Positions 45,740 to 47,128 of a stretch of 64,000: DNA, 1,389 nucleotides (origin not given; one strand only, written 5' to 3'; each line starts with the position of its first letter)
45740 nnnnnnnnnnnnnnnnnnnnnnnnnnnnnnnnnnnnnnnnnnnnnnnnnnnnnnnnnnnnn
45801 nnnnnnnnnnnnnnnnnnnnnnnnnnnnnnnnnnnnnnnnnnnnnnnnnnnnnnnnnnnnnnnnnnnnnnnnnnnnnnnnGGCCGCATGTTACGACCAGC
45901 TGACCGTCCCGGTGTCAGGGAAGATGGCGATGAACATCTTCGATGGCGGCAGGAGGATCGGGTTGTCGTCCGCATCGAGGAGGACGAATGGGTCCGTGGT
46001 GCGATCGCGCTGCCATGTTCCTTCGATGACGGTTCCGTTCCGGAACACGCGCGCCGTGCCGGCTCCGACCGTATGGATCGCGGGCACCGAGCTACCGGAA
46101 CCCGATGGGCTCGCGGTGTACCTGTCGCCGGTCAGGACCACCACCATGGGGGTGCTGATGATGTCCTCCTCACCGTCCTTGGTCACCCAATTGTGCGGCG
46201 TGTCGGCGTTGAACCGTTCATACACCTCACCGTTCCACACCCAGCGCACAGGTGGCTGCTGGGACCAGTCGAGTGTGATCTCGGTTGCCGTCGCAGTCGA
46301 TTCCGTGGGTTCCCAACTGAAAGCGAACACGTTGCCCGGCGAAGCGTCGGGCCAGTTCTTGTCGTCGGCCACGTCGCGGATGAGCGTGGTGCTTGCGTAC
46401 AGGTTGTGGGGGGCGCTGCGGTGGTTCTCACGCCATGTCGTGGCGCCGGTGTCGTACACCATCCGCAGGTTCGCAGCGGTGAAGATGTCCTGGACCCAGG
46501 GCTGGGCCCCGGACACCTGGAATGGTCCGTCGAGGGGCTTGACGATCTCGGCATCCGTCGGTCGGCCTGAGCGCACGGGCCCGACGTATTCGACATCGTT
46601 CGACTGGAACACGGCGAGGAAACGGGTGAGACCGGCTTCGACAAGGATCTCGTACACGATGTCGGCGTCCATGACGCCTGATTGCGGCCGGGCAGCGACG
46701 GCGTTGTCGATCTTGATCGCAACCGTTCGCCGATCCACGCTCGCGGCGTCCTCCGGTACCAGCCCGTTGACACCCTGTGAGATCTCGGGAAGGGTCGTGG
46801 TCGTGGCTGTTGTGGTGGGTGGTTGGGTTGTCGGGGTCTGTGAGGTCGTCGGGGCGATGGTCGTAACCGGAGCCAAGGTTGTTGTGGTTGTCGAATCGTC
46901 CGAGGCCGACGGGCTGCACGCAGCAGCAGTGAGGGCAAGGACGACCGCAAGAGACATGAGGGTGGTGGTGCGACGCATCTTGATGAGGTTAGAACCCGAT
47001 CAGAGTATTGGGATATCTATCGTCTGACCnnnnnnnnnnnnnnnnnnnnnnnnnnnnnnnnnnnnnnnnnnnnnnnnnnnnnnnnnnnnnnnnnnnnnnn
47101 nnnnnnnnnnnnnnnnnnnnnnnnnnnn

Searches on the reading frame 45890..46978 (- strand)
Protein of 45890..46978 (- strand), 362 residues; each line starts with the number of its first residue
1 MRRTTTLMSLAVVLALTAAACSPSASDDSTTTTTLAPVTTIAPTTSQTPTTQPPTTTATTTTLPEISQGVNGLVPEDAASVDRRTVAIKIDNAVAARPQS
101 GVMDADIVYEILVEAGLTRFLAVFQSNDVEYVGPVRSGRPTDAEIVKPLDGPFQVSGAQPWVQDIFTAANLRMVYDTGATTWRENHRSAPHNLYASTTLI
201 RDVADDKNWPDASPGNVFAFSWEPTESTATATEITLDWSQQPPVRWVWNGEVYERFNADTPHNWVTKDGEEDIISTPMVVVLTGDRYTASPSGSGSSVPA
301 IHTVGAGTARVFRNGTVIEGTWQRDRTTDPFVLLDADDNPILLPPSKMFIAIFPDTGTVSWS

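Call 64: search_protein_families(library=pfam, proteins=[window:45890-46978:-], max_evalue=0.0001)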
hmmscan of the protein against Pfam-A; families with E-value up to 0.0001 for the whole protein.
window:45890-46978:- (362 aa): 2 families
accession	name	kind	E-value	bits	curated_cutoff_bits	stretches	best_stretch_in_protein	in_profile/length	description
PF11258.13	DUF3048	-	2.7e-38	131.8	25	1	72-209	3-147/148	Protein of unknown function (DUF3048) N-terminal domain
PF17479.7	DUF3048_C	-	1.8e-13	51.3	25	1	235-350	2-114/114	Protein of unknown function (DUF3048) C-terminal domain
